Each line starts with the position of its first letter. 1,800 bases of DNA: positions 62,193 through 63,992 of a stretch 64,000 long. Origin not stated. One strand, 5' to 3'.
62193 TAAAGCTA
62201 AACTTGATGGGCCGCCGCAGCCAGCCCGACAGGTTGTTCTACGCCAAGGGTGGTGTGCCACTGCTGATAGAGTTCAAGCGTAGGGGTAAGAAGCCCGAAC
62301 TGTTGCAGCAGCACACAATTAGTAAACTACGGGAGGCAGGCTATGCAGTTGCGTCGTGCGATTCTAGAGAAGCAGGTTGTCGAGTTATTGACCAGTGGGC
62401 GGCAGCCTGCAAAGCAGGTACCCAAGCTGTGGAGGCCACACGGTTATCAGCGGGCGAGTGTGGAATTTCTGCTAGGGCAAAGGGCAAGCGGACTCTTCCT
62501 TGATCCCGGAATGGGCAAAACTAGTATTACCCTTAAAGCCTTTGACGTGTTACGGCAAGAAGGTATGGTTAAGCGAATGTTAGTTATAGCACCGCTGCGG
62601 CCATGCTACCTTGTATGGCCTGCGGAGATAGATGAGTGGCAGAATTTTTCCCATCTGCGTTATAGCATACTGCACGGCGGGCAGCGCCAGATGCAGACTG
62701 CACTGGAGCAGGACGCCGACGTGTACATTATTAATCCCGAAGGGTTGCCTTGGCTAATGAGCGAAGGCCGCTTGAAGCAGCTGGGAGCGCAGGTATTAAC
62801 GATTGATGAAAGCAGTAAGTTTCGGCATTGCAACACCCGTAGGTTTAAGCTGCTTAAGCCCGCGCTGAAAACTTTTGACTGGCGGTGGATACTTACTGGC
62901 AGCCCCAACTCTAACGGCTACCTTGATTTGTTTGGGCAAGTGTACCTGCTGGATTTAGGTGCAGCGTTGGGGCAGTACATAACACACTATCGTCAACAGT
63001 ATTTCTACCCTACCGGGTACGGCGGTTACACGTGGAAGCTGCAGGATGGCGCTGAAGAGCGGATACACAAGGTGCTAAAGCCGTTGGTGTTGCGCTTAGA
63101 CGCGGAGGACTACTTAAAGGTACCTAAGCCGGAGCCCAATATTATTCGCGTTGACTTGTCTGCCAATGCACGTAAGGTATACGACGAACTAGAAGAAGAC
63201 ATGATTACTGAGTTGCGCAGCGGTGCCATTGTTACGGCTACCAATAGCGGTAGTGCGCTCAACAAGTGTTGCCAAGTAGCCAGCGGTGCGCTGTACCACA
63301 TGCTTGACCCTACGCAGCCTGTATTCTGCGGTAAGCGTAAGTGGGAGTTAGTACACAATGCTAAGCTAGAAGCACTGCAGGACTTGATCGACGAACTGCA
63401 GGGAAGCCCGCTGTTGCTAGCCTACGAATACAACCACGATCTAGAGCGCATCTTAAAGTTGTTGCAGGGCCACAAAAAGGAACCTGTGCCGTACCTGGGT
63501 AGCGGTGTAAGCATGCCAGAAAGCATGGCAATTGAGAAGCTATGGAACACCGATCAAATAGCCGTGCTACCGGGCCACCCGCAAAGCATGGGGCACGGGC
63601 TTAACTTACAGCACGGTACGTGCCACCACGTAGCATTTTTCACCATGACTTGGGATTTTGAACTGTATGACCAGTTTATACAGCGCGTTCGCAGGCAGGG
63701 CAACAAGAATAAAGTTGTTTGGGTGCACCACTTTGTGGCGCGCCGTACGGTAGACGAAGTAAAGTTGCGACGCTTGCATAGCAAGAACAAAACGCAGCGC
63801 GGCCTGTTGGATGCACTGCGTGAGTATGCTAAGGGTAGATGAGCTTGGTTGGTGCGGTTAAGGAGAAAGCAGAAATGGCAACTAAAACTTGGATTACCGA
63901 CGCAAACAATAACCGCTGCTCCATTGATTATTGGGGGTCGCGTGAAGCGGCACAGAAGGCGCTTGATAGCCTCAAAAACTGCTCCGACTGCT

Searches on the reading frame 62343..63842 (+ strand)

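Call 46: search_protein_families(library=pfam, proteins=[window:62343-63842:+], max_evalue=0.001)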
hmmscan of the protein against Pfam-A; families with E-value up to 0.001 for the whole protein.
window:62343-63842:+ (499 aa): 3 families
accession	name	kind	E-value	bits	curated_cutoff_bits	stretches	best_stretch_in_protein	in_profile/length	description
PF00176.29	SNF2-rel_dom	-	4.7e-22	78.9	24.9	1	35-310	1-285/290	SNF2-related domain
PF00271.37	Helicase_C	-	5.1e-05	23.9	23.5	1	341-453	2-110/110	Helicase conserved C-terminal domain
PF00270.35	DEAD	-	9.9e-05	22.6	26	1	36-159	4-128/167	DEAD/DEAH box helicase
